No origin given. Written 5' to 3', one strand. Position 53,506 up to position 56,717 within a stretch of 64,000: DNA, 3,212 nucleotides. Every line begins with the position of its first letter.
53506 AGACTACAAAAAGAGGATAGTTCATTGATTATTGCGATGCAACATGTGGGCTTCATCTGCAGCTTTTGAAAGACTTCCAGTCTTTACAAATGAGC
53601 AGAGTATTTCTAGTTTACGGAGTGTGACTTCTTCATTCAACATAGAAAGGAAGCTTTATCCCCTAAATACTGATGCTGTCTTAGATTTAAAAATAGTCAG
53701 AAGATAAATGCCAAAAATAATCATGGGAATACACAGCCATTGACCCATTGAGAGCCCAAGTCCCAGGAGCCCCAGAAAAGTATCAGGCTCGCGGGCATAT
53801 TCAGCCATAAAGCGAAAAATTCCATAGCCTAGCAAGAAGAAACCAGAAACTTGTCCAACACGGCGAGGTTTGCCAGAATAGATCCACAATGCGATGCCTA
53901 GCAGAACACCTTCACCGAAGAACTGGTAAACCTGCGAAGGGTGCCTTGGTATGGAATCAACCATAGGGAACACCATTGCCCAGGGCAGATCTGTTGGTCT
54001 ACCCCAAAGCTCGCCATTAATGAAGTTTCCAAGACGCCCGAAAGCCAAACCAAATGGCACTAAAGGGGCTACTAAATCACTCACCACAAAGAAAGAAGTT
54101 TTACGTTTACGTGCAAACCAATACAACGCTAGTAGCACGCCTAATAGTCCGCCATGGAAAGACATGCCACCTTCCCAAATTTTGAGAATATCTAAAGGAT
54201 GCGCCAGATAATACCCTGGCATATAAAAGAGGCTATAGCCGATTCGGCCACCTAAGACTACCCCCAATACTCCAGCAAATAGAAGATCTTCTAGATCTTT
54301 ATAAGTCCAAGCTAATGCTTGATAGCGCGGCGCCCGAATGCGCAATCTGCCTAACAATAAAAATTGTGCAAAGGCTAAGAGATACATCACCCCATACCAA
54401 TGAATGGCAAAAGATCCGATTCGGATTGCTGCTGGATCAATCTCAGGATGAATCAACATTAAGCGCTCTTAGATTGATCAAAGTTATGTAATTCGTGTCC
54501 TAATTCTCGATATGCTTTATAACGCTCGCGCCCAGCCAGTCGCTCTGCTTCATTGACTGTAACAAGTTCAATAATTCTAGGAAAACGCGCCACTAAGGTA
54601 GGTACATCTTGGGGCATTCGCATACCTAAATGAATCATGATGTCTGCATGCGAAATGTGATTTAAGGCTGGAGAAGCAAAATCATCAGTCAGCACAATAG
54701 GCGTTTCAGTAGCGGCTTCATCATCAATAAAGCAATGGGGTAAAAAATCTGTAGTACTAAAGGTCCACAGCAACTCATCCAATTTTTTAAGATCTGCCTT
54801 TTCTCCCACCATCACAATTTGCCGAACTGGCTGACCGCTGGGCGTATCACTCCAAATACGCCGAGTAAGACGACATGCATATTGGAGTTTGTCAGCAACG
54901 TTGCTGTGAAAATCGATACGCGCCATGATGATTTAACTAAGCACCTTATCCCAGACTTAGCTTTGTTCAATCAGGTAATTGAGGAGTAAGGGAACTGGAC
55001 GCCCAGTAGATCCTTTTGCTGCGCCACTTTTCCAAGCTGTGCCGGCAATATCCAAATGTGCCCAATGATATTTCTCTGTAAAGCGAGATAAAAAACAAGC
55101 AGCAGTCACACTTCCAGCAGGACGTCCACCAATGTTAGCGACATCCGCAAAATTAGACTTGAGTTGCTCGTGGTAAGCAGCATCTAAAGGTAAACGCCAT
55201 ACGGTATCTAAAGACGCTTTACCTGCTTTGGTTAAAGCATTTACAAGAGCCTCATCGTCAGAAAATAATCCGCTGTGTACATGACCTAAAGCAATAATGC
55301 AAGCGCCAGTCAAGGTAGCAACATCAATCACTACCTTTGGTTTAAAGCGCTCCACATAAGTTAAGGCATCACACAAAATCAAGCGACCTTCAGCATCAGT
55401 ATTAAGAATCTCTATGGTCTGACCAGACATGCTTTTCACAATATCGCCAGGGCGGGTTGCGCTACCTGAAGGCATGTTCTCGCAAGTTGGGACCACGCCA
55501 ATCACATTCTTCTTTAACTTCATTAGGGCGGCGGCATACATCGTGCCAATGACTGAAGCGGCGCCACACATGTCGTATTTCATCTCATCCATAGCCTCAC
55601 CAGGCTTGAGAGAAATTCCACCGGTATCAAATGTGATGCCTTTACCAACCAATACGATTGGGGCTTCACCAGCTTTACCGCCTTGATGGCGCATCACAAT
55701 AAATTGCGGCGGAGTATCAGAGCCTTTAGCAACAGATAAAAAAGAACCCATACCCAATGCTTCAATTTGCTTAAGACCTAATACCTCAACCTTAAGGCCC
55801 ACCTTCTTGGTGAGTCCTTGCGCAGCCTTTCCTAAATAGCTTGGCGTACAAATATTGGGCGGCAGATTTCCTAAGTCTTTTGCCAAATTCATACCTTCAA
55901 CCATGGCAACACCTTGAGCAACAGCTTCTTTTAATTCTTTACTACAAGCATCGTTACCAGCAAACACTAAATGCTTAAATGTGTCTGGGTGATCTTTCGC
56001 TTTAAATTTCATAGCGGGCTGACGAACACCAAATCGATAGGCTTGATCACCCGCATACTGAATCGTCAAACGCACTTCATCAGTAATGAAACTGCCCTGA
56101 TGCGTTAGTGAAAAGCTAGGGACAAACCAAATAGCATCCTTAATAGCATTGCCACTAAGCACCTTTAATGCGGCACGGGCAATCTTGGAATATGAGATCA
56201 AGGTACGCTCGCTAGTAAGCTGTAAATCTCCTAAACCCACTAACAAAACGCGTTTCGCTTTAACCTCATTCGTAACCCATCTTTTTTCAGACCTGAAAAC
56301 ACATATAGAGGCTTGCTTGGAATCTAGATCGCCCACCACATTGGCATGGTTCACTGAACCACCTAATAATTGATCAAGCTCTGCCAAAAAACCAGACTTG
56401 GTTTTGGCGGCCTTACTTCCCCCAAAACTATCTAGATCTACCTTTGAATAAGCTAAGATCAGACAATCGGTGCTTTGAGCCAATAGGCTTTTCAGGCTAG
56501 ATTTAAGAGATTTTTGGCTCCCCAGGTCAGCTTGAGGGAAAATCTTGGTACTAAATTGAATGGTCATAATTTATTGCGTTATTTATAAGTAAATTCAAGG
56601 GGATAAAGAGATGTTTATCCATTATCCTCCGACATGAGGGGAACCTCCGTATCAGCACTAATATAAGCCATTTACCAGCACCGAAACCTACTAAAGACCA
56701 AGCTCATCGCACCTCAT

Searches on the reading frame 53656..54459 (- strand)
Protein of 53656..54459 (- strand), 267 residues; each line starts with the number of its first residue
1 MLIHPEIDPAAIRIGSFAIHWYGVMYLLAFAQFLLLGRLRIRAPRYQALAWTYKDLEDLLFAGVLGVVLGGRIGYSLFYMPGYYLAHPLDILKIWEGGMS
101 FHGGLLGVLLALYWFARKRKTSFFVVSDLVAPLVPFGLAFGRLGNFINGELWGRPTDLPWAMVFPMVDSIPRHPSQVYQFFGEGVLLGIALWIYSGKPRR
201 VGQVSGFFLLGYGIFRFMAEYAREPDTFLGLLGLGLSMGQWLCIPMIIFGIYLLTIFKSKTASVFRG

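Call 4: search_protein_families(library=pfam, proteins=[window:53656-54459:-], max_evalue=1)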
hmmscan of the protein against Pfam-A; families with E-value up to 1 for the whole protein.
window:53656-54459:- (267 aa): 1 family
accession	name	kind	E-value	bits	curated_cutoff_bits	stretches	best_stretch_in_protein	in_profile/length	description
PF01790.23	LGT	-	2.1e-78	263.4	24.9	1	9-255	1-239/240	Prolipoprotein diacylglyceryl transferase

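Call 28: find_encoding_contigs(protein=window:53659-54459:-, flank=3000, max_places=10)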
Protein window:53659-54459:- (267 aa): 1 contig read that carries it; 1 place shown.
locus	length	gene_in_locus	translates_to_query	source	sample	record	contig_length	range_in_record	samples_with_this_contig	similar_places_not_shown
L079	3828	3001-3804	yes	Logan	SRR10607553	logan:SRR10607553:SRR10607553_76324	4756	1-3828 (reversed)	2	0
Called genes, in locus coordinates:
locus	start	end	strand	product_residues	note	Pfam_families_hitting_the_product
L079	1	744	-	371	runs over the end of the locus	PF03739:LptF_LptG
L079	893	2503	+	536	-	PF02789:Peptidase_M17_N, PF00883:Peptidase_M17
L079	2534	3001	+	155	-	PF04364:DNA_pol3_chi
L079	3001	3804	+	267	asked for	PF01790:LGT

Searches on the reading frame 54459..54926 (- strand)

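Call 46: search_protein_families(library=pfam, proteins=[window:54459-54926:-], max_evalue=0.0001)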
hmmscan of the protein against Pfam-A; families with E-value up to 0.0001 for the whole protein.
window:54459-54926:- (155 aa): 1 family
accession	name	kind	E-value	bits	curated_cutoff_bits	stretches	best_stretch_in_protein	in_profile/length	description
PF04364.18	DNA_pol3_chi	-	6e-31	107.9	25.4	1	1-146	1-134/135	DNA polymerase III chi subunit, HolC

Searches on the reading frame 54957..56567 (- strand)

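Call 46: search_protein_families(library=pfam, proteins=[window:54957-56567:-], max_evalue=0.0001)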
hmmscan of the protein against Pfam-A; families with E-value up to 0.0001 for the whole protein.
window:54957-56567:- (536 aa): 2 families
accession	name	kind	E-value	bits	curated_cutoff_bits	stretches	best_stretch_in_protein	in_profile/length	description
PF00883.26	Peptidase_M17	-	1.6e-127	425.5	25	1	227-528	1-309/310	Cytosol aminopeptidase family, catalytic domain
PF02789.23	Peptidase_M17_N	-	1.8e-08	34.8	23.4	1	55-179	10-122/129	Cytosol aminopeptidase family, N-terminal domain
